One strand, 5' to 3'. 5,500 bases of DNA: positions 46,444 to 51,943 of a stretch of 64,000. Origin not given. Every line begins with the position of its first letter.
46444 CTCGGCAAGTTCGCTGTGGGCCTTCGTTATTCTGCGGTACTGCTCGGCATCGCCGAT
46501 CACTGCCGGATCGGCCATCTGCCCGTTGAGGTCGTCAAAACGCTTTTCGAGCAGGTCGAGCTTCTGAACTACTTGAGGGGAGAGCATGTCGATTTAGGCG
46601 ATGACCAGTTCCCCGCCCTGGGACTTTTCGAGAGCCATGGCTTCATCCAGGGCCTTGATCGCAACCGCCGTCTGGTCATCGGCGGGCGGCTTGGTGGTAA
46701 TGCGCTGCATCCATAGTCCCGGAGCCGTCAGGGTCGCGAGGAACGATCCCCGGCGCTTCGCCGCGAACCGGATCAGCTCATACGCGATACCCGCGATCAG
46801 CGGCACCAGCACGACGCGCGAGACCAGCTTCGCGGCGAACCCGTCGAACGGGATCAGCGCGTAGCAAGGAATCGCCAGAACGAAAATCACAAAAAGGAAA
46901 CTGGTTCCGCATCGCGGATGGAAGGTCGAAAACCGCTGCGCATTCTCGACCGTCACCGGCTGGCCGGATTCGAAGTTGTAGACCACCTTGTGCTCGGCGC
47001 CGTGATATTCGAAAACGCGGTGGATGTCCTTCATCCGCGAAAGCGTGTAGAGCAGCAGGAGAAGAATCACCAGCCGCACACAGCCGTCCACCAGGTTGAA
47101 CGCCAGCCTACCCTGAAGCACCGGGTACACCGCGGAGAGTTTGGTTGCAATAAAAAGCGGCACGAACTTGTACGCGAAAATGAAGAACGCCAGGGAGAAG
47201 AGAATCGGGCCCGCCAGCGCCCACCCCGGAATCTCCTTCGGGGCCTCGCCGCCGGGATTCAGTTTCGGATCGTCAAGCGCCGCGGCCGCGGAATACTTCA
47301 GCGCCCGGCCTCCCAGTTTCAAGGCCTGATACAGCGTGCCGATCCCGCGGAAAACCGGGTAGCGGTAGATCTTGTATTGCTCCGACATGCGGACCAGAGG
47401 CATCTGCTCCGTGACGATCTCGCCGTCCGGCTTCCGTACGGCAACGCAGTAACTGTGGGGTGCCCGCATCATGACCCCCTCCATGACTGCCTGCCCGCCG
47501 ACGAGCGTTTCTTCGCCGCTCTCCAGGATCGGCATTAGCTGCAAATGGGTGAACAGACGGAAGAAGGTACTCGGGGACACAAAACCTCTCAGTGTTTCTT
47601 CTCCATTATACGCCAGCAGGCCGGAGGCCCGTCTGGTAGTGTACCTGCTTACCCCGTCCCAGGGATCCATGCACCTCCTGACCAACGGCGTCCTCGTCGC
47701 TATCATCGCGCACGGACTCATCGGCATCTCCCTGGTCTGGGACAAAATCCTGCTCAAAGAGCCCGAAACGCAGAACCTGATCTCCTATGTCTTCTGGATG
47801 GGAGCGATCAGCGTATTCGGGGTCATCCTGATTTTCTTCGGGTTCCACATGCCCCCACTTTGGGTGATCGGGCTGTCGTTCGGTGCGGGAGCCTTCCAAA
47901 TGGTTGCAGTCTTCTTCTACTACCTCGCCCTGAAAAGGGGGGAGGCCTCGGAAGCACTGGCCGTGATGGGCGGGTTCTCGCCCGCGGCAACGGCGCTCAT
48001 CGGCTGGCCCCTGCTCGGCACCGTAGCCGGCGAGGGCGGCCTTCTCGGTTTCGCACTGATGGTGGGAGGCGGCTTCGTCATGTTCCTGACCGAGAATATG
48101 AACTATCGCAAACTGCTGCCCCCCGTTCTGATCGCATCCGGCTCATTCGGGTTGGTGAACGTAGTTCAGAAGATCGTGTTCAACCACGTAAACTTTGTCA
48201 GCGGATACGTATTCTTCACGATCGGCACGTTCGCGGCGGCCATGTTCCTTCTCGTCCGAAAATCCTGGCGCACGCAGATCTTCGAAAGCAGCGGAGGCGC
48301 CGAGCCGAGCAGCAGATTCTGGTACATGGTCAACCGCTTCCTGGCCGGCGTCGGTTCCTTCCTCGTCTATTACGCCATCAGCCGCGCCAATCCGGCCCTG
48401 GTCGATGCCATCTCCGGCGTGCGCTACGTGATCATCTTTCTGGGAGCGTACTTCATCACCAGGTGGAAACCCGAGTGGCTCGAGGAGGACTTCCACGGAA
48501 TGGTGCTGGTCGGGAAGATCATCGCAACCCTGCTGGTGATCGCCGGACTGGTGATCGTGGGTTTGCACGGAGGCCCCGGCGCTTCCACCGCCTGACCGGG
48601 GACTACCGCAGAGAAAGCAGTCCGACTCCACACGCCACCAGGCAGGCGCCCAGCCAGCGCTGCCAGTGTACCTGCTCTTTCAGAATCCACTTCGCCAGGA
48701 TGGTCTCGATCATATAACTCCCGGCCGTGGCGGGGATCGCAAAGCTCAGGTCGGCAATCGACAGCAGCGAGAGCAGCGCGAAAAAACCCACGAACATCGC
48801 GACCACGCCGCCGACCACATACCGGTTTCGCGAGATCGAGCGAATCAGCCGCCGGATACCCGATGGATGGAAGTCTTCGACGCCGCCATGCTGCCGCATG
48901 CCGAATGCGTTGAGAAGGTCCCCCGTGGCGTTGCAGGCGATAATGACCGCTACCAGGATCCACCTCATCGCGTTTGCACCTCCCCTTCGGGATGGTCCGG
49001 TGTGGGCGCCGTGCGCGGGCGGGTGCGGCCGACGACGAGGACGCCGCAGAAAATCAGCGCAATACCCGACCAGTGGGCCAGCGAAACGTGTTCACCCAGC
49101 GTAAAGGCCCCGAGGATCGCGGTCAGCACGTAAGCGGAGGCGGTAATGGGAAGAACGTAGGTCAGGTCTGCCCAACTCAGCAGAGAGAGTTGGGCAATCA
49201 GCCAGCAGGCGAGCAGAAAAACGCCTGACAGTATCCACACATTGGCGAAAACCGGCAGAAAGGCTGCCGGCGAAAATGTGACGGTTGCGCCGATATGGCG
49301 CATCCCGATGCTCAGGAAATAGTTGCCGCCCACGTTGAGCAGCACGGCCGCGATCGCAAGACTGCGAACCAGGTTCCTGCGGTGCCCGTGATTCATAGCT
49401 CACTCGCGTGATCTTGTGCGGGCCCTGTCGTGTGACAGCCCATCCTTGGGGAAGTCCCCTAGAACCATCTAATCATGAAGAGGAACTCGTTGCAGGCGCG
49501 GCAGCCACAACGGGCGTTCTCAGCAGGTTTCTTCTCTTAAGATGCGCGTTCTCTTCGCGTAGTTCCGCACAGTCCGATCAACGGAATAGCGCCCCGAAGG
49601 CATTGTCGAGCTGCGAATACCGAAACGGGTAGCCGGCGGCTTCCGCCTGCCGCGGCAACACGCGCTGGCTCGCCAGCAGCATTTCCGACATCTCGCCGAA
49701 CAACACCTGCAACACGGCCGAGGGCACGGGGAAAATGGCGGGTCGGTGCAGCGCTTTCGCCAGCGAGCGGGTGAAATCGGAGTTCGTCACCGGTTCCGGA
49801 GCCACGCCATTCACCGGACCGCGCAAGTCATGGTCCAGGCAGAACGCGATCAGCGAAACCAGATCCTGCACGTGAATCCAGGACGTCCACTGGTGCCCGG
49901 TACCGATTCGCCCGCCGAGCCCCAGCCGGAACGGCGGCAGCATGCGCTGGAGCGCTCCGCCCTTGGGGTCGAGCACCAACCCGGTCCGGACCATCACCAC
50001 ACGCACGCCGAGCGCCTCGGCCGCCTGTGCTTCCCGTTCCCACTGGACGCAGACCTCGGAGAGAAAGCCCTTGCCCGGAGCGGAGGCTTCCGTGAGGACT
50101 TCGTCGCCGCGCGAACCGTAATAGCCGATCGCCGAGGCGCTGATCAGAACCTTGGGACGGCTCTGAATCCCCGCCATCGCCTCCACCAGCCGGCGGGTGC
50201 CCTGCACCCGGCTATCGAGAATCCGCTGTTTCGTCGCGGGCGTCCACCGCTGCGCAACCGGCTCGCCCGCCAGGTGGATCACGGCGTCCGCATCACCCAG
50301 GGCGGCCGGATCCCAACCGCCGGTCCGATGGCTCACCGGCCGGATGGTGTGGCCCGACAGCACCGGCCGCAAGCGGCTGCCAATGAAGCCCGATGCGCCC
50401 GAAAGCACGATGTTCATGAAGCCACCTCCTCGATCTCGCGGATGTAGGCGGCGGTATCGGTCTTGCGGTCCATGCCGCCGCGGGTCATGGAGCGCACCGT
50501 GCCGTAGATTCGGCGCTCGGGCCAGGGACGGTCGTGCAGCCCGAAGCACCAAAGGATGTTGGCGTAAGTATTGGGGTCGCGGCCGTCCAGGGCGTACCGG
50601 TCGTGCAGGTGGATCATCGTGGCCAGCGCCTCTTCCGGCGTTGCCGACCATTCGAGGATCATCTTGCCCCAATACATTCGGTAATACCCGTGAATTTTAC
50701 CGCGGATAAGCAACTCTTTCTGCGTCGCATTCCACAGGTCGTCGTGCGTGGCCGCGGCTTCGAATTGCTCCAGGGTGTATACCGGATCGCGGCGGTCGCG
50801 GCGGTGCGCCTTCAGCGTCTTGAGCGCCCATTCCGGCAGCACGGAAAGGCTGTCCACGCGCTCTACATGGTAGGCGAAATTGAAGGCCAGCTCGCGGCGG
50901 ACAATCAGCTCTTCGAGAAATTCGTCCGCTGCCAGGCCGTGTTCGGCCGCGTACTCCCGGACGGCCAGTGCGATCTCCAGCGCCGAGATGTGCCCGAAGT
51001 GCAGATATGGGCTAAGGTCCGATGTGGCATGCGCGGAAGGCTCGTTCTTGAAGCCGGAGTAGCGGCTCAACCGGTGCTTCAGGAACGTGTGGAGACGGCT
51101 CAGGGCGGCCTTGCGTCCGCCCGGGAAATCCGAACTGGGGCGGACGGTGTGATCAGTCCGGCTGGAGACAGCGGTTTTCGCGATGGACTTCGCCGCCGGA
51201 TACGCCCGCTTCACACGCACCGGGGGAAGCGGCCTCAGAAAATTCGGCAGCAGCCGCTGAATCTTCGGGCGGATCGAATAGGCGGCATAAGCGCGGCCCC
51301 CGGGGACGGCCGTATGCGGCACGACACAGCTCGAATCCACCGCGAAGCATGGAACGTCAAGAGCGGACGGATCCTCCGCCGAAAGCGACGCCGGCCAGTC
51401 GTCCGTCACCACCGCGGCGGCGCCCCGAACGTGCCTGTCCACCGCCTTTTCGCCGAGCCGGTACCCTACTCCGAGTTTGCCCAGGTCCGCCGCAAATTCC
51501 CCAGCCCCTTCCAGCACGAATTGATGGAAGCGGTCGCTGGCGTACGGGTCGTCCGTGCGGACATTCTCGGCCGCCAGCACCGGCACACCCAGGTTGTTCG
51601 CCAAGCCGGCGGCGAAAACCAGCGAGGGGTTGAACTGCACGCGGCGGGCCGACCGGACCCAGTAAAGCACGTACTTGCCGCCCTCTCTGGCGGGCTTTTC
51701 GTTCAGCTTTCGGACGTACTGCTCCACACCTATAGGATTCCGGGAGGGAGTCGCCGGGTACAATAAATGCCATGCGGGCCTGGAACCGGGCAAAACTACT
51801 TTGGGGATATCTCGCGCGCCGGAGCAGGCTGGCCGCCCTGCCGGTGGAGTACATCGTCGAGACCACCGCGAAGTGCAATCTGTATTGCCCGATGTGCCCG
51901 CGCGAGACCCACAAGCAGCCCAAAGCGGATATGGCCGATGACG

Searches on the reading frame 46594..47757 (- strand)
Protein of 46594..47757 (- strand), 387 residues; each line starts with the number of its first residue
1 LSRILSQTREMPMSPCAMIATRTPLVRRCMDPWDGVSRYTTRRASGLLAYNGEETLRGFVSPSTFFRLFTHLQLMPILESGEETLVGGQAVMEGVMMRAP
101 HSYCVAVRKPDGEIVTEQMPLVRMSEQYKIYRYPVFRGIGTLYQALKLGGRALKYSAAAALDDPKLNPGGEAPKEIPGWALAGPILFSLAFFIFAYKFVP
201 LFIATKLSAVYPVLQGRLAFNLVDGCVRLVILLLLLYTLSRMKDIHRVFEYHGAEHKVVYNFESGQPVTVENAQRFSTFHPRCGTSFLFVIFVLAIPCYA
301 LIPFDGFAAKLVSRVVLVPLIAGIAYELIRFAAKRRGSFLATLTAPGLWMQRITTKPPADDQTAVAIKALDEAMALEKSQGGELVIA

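Call 73: search_protein_families(library=pfam, proteins=[window:46594-47757:-], max_evalue=0.00001)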
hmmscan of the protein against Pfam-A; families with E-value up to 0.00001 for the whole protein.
window:46594-47757:- (387 aa): 1 family
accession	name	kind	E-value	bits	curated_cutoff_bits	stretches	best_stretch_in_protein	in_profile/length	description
PF07136.16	DUF1385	-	6.1e-70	235.5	22.1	1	134-374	2-225/227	Protein of unknown function (DUF1385)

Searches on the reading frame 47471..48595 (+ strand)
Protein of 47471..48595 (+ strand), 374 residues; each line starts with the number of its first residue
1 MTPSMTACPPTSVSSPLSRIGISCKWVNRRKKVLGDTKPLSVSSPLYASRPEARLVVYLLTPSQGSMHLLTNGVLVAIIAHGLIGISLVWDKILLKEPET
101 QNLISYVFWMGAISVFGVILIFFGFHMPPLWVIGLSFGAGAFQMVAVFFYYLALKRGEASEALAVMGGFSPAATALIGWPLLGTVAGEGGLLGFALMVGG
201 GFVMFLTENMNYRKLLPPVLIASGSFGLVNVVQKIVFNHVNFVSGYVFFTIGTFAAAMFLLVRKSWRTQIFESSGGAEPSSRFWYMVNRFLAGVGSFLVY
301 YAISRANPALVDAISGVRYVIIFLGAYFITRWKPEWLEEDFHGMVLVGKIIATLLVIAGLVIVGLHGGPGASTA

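Call 73: search_protein_families(library=pfam, proteins=[window:47471-48595:+], max_evalue=0.00001)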
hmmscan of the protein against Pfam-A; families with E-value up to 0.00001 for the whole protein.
window:47471-48595:+ (374 aa): 1 family
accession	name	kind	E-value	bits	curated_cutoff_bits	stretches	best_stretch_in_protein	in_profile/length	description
PF00892.27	EamA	-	1e-08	36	28.2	1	72-205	2-134/135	EamA-like transporter family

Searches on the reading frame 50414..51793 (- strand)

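Call 73: search_protein_families(library=pfam, proteins=[window:50414-51793:-], max_evalue=0.00001)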
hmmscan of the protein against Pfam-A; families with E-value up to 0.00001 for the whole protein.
window:50414-51793:- (459 aa): 1 family
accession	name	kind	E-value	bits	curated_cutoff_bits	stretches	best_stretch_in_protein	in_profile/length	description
PF00875.24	DNA_photolyase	-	1.8e-06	28.5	26.6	0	42-191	1-162/164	DNA photolyase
